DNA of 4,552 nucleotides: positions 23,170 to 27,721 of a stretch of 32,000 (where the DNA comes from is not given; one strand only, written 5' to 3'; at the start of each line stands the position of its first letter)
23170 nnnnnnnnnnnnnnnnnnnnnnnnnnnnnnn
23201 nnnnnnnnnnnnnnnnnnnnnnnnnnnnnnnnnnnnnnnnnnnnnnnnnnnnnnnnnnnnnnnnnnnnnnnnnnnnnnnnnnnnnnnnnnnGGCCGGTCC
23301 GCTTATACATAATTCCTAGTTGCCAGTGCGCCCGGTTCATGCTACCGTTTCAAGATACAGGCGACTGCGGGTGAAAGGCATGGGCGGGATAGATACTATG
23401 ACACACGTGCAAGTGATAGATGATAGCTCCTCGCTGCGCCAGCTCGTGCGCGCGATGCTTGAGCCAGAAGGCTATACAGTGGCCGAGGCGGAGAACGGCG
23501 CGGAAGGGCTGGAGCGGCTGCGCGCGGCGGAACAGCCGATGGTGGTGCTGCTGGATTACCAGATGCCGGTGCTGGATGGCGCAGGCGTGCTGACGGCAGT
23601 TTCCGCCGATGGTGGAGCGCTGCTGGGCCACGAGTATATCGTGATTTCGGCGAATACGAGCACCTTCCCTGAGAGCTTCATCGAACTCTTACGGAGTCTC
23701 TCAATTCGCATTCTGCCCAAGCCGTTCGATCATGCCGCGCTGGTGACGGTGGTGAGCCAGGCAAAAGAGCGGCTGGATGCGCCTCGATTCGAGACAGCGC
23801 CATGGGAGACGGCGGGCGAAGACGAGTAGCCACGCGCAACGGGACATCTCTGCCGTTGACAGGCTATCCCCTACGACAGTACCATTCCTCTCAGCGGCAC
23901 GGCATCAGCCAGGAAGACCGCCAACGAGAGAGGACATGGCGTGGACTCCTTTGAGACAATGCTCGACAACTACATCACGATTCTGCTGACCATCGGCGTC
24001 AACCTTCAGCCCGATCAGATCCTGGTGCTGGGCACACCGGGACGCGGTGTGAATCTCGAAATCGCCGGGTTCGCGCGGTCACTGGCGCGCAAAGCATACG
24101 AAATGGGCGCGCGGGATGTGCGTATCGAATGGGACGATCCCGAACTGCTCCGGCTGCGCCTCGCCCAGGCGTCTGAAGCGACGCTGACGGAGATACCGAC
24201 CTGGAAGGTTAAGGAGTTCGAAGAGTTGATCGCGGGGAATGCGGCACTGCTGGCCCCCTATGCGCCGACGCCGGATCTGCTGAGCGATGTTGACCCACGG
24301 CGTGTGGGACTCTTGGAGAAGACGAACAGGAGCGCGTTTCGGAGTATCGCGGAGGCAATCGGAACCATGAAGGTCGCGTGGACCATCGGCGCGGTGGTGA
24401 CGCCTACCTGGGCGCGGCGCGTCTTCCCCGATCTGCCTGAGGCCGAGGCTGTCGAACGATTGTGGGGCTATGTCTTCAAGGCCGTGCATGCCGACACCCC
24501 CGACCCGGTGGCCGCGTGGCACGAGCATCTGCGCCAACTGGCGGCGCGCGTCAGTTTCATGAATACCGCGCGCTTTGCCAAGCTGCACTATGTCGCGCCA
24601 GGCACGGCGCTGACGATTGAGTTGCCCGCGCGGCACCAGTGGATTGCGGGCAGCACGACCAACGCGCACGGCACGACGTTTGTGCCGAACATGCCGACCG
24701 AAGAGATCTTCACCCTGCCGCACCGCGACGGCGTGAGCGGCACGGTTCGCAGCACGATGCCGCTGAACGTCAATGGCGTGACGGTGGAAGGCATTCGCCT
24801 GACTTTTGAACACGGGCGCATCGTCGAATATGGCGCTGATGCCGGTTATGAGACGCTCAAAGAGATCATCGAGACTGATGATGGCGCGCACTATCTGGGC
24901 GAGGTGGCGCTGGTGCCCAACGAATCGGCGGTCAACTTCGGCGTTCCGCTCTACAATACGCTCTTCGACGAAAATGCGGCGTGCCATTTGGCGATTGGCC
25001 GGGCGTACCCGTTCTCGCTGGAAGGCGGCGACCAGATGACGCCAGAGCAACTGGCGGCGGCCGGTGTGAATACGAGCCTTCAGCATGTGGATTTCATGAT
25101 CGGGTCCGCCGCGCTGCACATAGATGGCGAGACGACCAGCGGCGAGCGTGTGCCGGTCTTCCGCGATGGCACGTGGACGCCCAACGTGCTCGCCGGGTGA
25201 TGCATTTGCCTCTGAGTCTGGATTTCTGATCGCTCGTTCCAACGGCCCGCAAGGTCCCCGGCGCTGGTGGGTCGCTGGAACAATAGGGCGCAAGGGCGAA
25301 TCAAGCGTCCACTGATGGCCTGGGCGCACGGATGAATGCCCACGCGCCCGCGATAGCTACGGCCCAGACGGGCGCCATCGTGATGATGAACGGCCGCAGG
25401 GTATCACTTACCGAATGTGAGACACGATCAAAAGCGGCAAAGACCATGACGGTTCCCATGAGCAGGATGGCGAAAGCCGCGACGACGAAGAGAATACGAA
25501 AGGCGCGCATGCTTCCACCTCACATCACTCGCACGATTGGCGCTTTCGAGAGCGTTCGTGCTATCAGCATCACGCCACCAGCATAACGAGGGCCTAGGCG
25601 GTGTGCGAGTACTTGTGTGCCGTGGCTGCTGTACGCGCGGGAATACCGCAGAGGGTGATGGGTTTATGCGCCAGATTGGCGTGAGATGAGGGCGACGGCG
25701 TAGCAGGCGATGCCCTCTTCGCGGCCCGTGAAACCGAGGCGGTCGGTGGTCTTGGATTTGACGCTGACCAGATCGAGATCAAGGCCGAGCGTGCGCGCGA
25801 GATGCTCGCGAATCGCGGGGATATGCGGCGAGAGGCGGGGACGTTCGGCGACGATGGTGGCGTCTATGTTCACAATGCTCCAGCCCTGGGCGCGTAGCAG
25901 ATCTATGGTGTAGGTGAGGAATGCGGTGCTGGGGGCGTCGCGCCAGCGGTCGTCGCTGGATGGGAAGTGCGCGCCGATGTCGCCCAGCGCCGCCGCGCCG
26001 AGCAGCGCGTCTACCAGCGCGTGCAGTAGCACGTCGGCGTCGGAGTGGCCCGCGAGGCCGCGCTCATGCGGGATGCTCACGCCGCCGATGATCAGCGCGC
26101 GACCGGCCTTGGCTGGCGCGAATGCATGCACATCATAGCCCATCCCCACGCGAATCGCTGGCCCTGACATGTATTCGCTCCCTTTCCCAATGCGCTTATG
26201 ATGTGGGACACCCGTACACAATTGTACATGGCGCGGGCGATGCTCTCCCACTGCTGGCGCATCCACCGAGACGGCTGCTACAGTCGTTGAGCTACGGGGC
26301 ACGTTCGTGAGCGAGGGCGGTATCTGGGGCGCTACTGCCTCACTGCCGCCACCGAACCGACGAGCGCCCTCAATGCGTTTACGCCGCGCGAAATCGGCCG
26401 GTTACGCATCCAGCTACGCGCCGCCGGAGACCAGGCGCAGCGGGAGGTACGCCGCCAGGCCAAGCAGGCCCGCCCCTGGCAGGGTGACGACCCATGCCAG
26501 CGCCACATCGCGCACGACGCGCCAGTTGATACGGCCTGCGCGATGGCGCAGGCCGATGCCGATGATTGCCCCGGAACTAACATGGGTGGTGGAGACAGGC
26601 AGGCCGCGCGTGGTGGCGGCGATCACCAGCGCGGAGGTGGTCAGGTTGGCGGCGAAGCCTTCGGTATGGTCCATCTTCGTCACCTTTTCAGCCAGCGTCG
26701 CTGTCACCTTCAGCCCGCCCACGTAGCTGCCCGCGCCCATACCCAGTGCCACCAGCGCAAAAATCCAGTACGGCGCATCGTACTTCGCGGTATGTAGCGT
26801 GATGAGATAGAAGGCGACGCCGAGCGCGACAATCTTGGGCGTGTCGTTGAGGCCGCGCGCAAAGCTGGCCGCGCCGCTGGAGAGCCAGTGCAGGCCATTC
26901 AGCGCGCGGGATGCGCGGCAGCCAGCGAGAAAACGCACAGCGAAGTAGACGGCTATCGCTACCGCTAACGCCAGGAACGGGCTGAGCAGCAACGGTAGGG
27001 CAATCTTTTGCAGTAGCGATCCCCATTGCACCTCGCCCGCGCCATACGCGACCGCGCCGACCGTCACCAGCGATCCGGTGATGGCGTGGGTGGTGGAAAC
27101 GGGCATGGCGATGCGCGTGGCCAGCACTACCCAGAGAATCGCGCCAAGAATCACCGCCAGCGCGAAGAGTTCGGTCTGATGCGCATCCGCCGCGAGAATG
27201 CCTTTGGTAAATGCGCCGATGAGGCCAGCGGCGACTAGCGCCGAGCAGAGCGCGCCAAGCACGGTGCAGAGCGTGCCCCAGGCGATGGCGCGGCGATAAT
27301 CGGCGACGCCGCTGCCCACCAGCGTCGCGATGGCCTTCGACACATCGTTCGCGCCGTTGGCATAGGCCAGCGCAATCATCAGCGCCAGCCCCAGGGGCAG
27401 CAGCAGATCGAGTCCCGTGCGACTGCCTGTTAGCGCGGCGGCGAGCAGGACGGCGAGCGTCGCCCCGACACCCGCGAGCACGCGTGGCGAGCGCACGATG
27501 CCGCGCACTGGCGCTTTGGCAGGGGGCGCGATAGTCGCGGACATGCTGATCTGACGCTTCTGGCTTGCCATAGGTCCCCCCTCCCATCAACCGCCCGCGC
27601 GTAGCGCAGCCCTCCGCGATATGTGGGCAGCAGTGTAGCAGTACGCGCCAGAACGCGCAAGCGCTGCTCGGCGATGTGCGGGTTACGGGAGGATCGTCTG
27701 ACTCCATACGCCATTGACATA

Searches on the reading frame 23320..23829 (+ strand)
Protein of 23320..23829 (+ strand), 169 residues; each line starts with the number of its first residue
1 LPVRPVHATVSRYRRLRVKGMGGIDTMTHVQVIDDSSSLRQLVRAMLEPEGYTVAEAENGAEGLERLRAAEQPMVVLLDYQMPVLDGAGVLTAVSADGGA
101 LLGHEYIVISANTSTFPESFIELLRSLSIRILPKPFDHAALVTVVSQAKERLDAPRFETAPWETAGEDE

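Call 105: search_protein_families(library=pfam, proteins=[window:23320-23829:+], max_evalue=0.001)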
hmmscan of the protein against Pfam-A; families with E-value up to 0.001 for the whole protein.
window:23320-23829:+ (169 aa): 1 family
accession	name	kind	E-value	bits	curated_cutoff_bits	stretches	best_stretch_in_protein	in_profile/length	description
PF00072.30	Response_reg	-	3e-15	56.8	30.2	1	30-145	1-110/111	Response regulator receiver domain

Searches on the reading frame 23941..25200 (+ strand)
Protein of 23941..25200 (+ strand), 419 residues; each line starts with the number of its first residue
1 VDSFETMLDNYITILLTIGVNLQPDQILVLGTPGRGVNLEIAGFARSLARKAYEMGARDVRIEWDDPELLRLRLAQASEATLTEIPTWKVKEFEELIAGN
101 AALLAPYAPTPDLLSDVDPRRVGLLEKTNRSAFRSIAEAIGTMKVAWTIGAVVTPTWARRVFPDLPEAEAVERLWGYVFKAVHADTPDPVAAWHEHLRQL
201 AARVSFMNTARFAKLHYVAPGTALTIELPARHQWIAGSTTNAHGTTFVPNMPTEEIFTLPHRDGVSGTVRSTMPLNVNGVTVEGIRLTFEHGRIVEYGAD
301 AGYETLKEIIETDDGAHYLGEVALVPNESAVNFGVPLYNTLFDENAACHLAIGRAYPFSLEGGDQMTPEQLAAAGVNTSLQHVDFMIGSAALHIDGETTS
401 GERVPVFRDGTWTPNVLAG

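Call 80: search_protein_families(library=pfam, proteins=[window:23941-25200:+], max_evalue=0.001)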
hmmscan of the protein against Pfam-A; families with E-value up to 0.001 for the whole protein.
window:23941-25200:+ (419 aa): 1 family
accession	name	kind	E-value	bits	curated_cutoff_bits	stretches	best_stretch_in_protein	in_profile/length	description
PF02073.20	Peptidase_M29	-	9.7e-147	489.4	27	1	5-412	2-406/406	Thermophilic metalloprotease (M29)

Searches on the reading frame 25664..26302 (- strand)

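Call 105: search_protein_families(library=pfam, proteins=[window:25664-26302:-], max_evalue=0.001)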
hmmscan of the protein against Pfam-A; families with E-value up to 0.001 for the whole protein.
window:25664-26302:- (212 aa): 1 family
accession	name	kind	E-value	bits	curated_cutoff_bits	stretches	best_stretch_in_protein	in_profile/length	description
PF02542.21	YgbB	-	1.2e-65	221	26.7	1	50-206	1-154/155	YgbB family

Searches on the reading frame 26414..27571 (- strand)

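Call 105: search_protein_families(library=pfam, proteins=[window:26414-27571:-], max_evalue=0.001)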
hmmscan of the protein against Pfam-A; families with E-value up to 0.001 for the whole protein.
window:26414-27571:- (385 aa): 1 family
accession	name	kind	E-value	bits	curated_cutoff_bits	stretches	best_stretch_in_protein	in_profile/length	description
PF01384.25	PHO4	-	1.1e-71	242.1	33.7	1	72-371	1-350/350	Phosphate transporter family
